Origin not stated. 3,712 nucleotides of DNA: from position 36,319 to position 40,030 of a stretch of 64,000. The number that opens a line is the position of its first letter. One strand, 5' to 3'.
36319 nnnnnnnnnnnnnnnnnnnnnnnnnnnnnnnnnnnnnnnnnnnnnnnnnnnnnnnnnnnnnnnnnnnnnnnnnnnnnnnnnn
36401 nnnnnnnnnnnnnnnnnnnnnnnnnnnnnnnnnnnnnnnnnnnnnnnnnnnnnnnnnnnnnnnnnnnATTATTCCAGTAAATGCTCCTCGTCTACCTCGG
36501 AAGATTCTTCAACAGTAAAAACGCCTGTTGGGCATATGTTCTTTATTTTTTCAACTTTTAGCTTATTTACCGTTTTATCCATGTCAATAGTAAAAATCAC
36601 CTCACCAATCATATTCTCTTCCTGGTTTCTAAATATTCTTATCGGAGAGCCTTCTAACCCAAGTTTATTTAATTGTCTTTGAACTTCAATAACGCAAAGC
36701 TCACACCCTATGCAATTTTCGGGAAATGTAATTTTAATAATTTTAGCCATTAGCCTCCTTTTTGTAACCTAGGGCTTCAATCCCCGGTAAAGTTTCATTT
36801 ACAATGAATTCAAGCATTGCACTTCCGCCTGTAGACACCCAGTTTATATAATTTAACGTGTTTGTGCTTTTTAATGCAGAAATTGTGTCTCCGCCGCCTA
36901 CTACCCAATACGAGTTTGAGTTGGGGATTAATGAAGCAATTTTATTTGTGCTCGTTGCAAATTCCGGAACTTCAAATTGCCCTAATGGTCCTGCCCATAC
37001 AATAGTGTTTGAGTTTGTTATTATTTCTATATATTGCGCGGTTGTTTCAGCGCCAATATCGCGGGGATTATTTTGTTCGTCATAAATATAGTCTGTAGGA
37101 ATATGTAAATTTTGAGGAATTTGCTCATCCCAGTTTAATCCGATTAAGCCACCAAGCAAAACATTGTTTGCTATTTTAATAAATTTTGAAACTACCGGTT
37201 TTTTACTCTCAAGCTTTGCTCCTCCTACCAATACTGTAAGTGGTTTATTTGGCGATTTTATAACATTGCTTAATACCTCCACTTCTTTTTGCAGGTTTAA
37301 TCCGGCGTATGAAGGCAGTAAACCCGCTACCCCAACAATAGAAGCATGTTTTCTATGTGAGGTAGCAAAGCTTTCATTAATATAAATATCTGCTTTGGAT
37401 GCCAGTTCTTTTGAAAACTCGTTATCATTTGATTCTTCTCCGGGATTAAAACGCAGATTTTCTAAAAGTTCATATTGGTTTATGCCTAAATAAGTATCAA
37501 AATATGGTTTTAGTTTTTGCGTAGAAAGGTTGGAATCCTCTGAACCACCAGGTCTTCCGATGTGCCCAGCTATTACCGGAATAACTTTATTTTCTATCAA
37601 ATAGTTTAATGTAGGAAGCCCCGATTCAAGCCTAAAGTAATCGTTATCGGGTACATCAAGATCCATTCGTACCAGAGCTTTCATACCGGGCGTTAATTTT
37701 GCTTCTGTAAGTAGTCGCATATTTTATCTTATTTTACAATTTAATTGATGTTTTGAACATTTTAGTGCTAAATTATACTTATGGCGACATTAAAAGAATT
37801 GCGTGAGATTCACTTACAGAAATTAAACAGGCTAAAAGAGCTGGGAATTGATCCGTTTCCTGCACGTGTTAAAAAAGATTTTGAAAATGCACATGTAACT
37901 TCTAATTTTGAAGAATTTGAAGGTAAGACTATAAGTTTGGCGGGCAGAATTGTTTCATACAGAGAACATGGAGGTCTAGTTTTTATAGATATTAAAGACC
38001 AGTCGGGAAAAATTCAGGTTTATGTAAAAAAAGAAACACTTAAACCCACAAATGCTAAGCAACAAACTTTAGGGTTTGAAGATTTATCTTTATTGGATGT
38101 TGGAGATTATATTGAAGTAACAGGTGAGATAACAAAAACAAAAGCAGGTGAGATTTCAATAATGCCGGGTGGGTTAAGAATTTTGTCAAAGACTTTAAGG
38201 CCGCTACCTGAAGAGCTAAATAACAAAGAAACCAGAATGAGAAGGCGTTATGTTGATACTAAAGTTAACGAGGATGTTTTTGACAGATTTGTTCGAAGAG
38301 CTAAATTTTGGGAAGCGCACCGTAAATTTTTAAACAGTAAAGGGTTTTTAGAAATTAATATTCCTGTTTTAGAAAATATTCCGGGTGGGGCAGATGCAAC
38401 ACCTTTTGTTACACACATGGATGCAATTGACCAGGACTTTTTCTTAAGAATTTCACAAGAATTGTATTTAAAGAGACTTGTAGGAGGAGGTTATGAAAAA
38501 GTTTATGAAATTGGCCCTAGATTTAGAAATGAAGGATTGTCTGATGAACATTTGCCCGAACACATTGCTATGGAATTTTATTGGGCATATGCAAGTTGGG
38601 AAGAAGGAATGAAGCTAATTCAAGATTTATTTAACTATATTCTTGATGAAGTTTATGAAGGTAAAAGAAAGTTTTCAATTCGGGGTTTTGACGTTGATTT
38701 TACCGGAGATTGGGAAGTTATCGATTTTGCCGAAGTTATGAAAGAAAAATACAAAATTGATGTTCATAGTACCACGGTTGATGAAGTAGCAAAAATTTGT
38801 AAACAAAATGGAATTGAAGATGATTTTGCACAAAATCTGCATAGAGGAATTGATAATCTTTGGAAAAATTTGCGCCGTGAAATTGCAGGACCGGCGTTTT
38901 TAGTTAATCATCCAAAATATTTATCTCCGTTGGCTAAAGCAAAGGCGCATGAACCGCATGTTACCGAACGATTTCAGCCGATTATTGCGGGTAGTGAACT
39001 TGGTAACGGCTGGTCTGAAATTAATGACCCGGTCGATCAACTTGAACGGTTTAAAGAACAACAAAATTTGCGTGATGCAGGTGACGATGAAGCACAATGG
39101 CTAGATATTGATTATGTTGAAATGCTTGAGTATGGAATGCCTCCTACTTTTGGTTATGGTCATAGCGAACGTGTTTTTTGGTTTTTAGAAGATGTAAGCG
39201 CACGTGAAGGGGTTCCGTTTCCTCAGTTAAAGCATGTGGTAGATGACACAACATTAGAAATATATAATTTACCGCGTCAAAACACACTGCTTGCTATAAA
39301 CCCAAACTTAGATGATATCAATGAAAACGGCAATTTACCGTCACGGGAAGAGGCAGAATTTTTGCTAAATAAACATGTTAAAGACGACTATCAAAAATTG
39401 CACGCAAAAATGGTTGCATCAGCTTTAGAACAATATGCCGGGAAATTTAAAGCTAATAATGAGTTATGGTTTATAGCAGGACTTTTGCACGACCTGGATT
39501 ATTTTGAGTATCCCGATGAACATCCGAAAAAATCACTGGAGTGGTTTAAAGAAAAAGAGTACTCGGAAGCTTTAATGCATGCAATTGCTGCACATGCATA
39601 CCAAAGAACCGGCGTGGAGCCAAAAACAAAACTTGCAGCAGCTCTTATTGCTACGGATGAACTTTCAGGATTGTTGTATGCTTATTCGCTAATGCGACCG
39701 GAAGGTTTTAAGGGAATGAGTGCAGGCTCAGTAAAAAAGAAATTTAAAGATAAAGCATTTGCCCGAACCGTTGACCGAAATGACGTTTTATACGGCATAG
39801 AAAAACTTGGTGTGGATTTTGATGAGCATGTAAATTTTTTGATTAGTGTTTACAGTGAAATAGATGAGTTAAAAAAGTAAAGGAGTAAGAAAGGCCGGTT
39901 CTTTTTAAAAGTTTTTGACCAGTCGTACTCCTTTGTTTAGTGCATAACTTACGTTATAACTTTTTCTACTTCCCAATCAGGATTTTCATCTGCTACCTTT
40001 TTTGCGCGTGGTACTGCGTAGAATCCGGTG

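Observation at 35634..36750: Mini-AOR (AFOR N-domain + Cys motif only) and a ferredoxin located between pgk and tpi, where gap is expected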

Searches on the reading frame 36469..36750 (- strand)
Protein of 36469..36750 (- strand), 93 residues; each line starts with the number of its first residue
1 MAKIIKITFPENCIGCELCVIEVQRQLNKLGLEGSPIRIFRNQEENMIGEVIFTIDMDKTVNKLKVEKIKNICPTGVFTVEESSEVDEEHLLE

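Call 3: search_protein_families(library=pfam, proteins=[window:36469-36750:-], max_evalue=1)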
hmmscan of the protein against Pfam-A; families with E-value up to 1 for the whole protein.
window:36469-36750:- (93 aa): 9 families
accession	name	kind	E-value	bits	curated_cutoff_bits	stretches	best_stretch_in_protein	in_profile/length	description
PF00037.32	Fer4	-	0.00087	19.4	21.1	1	10-21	5-16/24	4Fe-4S binding domain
PF12838.12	Fer4_7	-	0.0087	16.9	27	0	10-20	35-45/52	4Fe-4S dicluster domain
PF12837.12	Fer4_6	-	0.014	15.8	25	1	10-21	6-17/24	4Fe-4S binding domain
PF12800.12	Fer4_4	-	0.041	14.7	24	1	10-21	1-12/17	4Fe-4S binding domain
PF14697.11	Fer4_21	-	0.054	14.1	35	1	9-20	37-48/59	4Fe-4S dicluster domain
PF12797.12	Fer4_2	-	0.081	13.4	24.5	1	10-20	7-17/22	4Fe-4S binding domain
PF05187.19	Fer4_ETF_QO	-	0.1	13.2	24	0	67-90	44-67/104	Electron transfer flavoprotein-ubiquinone oxidoreductase, 4Fe-4S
PF21629.2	Bleomycin_resist_prot_dom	-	0.18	12.6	27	1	49-63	1-15/63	Bleomycin resistance protein domain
PF22117.2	Fer4_Nqo3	-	0.42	11.3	27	0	11-79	9-67/67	NADH-quinone oxidoreductase subunit 3, ferredoxin-like domain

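Call 4: search_protein_families(library=ncbifam, proteins=[window:36469-36750:-], max_evalue=1)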
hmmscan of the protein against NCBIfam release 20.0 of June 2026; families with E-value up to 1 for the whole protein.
window:36469-36750:- (93 aa): 7 families
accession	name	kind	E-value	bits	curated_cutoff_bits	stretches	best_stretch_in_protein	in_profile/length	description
NF007205.0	PRK09626.1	equivalog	0.0022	18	93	1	2-22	45-65/105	2-oxoglutarate-acceptor oxidoreductase subunit OorD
TIGR03149.1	cyt_nit_nrfC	equivalog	0.0075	15.6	377.6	1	11-85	46-118/225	cytochrome c nitrite reductase Fe-S protein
TIGR02936.1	fdxN_nitrog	equivalog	0.011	15.8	80.55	1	3-20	62-79/91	ferredoxin III, nif-specific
TIGR02058.1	lin0512_fam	subfamily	0.069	13.1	56.85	1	41-82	44-83/117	Lin0512 family protein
NF040864.1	HgcB_ferredoxin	equivalog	0.1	12.5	99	0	66-84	19-37/93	mercury methylation ferredoxin HgcB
NF049848.1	tail_join_FII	equivalog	0.19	11.7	25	1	33-88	24-80/93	head-tail joining protein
TIGR01971.1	NuoI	subfamily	0.22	11.1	113.05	1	11-83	42-103/121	NADH-quinone oxidoreductase, chain I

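Call 40: search_solved_structures(query=window:36469-36750:-, max_evalue=10, show_alignments=3)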
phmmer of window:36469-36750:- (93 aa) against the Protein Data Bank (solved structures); distinct sequences matched with E-value up to 10: 9.
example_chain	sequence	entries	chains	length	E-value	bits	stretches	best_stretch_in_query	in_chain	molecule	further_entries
8ys5_D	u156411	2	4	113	0.022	18.5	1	2-21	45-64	2-oxoglutarate:acceptor oxidoreductase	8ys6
3kxl_A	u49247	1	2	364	0.67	13.7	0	4-75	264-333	GTP-binding protein (HflX)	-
2qtf_A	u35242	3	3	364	0.68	13.7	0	4-75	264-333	GTP-binding protein | GTP-binding protein (HflX)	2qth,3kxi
3kxk_A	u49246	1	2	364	0.68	13.7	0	4-75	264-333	GTP-binding protein (HflX)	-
5zgb_C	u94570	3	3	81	1.5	12.7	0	5-21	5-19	PsaC | Photosystem I iron-sulfur center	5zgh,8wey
6fos_C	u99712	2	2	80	2.2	12.1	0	9-21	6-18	Photosystem I iron-sulfur center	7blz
9mqx_E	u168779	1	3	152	2.3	12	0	3-22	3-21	Fe-S-cluster-containing hydrogenase subunit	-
6ijj_C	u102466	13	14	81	2.5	11.9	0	1-21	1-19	PsaC | Photosystem I iron-sulfur center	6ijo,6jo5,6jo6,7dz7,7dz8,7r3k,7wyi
8e9g_I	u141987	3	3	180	3.5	11.4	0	11-20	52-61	NADH-quinone oxidoreductase subunit I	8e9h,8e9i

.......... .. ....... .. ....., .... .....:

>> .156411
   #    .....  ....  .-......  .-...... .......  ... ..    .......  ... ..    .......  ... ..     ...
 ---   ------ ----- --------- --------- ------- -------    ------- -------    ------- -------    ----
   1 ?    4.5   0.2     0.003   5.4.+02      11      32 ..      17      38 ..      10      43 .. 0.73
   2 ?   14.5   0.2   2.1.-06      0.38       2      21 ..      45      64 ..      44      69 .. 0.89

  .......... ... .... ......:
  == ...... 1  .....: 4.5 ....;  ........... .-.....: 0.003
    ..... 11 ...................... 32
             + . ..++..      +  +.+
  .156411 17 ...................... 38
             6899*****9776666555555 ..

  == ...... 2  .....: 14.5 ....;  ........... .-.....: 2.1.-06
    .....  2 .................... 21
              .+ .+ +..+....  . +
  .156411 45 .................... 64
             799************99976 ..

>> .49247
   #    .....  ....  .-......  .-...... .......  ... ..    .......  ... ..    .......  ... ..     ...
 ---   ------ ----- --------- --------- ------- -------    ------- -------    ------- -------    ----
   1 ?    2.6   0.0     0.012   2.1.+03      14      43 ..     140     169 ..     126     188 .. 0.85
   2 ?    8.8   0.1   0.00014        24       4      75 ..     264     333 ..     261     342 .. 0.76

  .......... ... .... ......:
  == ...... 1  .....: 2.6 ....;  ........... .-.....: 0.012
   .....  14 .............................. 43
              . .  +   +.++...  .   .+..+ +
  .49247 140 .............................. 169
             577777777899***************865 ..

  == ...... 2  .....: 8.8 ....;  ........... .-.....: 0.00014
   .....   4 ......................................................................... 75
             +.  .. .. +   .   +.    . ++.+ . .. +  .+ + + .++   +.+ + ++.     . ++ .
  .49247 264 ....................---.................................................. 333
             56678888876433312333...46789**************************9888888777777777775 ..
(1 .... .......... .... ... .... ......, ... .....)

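Call 64: search_solved_structures(query=A2, max_evalue=10, show_alignments=5)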
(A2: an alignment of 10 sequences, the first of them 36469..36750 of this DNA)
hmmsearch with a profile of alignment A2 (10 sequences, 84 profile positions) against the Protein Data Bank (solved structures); distinct sequences matched with E-value up to 10: 94 (the best 60 are shown).
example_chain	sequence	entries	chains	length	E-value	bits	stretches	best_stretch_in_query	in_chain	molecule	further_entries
7qv7_A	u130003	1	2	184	5e-05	26.9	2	8-80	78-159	Hydrogen dependent carbon dioxide reductase subunit HycB3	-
8e9g_I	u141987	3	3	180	0.0012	22.5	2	10-23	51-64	NADH-quinone oxidoreductase subunit I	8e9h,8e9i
9mqx_E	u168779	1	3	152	0.0013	22.4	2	1-42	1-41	Fe-S-cluster-containing hydrogenase subunit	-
6x6u_B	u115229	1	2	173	0.0018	22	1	9-81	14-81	Oxidoreductase, Fe-S subunit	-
6x1o_B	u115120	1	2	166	0.003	21.2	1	10-81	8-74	Oxidoreductase, Fe-S subunit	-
8ys5_D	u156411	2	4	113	0.013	19.1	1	3-27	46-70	2-oxoglutarate:acceptor oxidoreductase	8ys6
5zgb_C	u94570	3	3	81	0.014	19.1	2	4-24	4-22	PsaC | Photosystem I iron-sulfur center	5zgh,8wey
9e0j_K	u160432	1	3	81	0.015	19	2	8-24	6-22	Photosystem I iron-sulfur center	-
7f4v_aC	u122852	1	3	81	0.015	19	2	8-24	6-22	Photosystem I iron-sulfur center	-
8c0z_C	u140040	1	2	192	0.017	18.8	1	4-47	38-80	Iron-sulfur cluster-binding protein potential subunit of aldehyde oxidoreductase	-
6ijj_C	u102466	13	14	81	0.021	18.6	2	7-23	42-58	PsaC | Photosystem I iron-sulfur center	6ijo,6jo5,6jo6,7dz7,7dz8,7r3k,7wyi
6fos_C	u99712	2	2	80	0.022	18.4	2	7-24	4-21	Photosystem I iron-sulfur center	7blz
9l0a_C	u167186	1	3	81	0.025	18.3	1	8-23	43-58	Photosystem I iron-sulfur center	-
9mgw_C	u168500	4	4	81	0.037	17.8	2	8-23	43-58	Photosystem I iron-sulfur center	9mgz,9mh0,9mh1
7qv7_B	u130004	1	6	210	0.038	17.7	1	6-31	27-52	Hydrogen dependent carbon dioxide reductase subunit HycB4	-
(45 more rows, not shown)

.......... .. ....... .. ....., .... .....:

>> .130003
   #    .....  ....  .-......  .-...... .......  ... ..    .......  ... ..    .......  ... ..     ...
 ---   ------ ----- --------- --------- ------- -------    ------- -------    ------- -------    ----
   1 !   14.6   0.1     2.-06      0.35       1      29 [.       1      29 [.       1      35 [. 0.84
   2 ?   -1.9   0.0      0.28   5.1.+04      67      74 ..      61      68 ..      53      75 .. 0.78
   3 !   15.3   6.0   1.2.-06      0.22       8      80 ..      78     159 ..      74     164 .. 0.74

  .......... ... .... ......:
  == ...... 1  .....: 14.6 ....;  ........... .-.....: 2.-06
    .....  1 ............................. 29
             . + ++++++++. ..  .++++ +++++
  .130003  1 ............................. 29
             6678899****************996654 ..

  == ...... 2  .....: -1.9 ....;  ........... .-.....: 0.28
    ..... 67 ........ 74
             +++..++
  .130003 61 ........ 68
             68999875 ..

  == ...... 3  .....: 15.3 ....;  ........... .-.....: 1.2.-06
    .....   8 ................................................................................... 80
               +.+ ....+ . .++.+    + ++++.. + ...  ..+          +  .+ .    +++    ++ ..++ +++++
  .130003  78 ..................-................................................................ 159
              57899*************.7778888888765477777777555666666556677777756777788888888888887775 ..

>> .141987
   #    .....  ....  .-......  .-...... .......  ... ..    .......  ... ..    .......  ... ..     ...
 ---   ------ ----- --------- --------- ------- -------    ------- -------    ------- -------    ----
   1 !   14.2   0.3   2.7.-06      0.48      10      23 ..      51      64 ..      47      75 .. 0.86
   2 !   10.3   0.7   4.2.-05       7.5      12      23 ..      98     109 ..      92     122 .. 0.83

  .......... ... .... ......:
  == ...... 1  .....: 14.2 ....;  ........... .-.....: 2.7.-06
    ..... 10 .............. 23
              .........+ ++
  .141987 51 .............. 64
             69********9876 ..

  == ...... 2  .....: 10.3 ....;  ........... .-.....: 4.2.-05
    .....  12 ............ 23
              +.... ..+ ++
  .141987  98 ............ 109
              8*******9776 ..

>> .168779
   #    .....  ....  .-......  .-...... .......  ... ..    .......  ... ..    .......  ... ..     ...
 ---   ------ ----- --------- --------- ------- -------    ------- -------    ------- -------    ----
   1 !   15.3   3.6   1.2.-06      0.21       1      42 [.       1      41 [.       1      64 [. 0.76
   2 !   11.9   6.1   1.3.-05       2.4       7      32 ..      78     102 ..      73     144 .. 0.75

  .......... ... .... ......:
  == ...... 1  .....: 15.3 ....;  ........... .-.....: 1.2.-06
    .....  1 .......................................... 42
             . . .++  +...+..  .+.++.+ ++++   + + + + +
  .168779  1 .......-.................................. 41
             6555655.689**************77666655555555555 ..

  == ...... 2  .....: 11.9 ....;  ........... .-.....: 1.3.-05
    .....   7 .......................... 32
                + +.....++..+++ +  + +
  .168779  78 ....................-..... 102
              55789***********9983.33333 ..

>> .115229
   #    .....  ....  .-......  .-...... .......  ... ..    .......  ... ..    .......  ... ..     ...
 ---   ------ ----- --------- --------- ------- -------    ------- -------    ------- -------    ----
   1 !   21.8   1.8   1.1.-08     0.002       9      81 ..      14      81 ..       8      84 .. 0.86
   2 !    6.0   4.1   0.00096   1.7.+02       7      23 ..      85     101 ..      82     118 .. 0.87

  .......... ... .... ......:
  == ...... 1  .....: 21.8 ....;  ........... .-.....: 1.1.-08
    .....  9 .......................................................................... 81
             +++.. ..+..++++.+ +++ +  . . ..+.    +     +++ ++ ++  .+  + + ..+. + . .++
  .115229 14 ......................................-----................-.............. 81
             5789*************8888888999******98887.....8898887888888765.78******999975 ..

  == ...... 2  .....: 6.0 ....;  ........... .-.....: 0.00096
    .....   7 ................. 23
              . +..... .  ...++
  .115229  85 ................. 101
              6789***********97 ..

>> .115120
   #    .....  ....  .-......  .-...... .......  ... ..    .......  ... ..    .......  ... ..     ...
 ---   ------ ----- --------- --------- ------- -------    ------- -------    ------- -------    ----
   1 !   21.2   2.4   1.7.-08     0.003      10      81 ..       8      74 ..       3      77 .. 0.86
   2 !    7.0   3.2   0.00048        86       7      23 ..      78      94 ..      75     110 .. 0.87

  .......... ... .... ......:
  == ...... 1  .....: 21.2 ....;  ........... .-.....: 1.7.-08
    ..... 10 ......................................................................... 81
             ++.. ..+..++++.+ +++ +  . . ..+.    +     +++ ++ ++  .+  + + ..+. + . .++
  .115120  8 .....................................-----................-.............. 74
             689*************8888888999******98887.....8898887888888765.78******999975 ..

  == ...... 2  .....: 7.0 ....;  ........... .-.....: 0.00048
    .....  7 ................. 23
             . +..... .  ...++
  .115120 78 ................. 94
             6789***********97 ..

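Call 70: find_homologous_proteins(query=window:36469-36750:-, max_evalue=0.001)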
Query window:36469-36750:- (93 aa): 39 proteins with E <= 0.001 among 39 candidates.
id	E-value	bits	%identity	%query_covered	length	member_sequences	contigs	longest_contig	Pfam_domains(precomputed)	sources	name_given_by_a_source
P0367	3.2e-53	195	100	100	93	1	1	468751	-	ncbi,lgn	-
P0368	2.2e-43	164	81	100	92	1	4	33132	-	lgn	-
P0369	1.4e-34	136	66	100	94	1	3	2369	-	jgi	jgi:ferredoxin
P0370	2.0e-32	129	62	100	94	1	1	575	-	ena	-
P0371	2.6e-32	129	66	100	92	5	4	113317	-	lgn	-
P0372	1.3e-30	123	64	100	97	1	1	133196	-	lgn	-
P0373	3.0e-30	122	65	86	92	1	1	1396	-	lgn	-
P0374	8.5e-28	114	58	99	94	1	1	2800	-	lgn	-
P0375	9.5e-28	114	58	95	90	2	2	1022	-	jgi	jgi:NAD-dependent dihydropyrimidine dehydrogenase PreA subunit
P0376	4.2e-27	112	60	96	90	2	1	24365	-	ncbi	-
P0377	2.0e-26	110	59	99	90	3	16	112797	-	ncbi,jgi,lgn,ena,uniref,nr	ncbi:hypothetical protein A2886_01400 [candidate division WWE3 bacterium RIFCSPHIGHO2_01_FULL_42_13]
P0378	2.7e-26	109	60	96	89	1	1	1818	-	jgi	jgi:NAD-dependent dihydropyrimidine dehydrogenase PreA subunit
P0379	3.3e-26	109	59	91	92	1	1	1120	-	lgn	-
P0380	5.6e-26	108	53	91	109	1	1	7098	-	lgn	-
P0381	6.5e-26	108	56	86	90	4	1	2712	-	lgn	-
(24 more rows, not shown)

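Call 82: predict_structure(alignment_id=A3)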
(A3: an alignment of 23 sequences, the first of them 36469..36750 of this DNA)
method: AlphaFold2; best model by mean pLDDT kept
length: 93 residues; sequences in the alignment: 23
mean_pLDDT: 54.7   pTM: 0.40
mean pLDDT of the five models: 54.7, 52.8, 52.1, 51.4, 50.2
residues with pLDDT >= 90: 0; 70-90: 5; 50-70: 51; < 50: 37
segments of 3 or more residues with pLDDT < 50: 1-5, 32-34, 39-41, 43-46, 50-56, 82-93
pLDDT, mean of each block of 10 residues (from residue 1): 48 58 67 50 50 50 66 64 45 36
secondary structure, 60 per line:
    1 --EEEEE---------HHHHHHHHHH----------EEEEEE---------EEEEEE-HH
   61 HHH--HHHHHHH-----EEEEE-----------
elements in order: E3-7 H17-26 E37-42 E52-57 H59-63 H66-72 E78-82

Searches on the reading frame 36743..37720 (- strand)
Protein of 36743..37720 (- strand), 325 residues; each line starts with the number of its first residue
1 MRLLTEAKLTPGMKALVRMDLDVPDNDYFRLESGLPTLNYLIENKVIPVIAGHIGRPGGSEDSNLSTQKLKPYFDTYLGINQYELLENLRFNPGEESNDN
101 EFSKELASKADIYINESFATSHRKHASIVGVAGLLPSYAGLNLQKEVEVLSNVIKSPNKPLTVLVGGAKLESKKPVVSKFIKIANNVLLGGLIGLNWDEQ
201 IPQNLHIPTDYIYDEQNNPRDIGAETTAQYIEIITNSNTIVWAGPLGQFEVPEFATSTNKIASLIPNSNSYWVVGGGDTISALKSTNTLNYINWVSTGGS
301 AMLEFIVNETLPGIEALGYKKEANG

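Call 3: search_protein_families(library=pfam, proteins=[window:36743-37720:-], max_evalue=1)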
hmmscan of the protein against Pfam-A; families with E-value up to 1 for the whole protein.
window:36743-37720:- (325 aa): 2 families
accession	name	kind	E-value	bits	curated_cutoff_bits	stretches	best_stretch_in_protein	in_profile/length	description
PF00162.24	PGK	-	1.2e-72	245.4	27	3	84-194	107-217/379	Phosphoglycerate kinase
PF25082.1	GIPC1_GH2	-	0.19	12.6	27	1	63-109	23-69/91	GIPC1-3 GH2 domain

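Call 4: search_protein_families(library=ncbifam, proteins=[window:36743-37720:-], max_evalue=1)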
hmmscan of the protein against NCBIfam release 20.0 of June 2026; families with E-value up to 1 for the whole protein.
window:36743-37720:- (325 aa): 1 family
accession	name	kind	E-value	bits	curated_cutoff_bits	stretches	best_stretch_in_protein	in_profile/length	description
NF010569.0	PRK13962.1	equivalog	4.9e-69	233.2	883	3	84-192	113-221/645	bifunctional phosphoglycerate kinase/triosephosphate isomerase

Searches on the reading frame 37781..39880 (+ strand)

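Call 3: search_protein_families(library=pfam, proteins=[window:37781-39880:+], max_evalue=1)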
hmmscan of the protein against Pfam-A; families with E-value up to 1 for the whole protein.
window:37781-39880:+ (699 aa): 7 families
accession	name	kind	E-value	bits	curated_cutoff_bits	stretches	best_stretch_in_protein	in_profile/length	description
PF00152.25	tRNA-synt_2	-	3.3e-63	214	25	1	148-483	1-307/308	tRNA synthetases class II (D, K and N)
PF01336.31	tRNA_anti-codon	-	9.9e-15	54.7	27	1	52-134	2-74/75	OB-fold nucleic acid binding domain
PF01966.28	HD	-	5.6e-07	30.3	22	1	541-629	4-114/116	HD domain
PF13742.12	tRNA_anti_2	-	0.054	14.2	27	1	39-118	10-79/95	OB-fold nucleic acid binding domain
PF04076.19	BOF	-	0.058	13.9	25.8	1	44-95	30-78/103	Bacterial OB fold (BOF) protein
PF08668.18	HDOD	-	0.12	12.3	22.9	1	541-605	98-163/196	HDOD domain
PF09077.16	Phage-MuB_C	-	0.22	11.9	25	0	113-140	26-53/78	Mu B transposition protein, C terminal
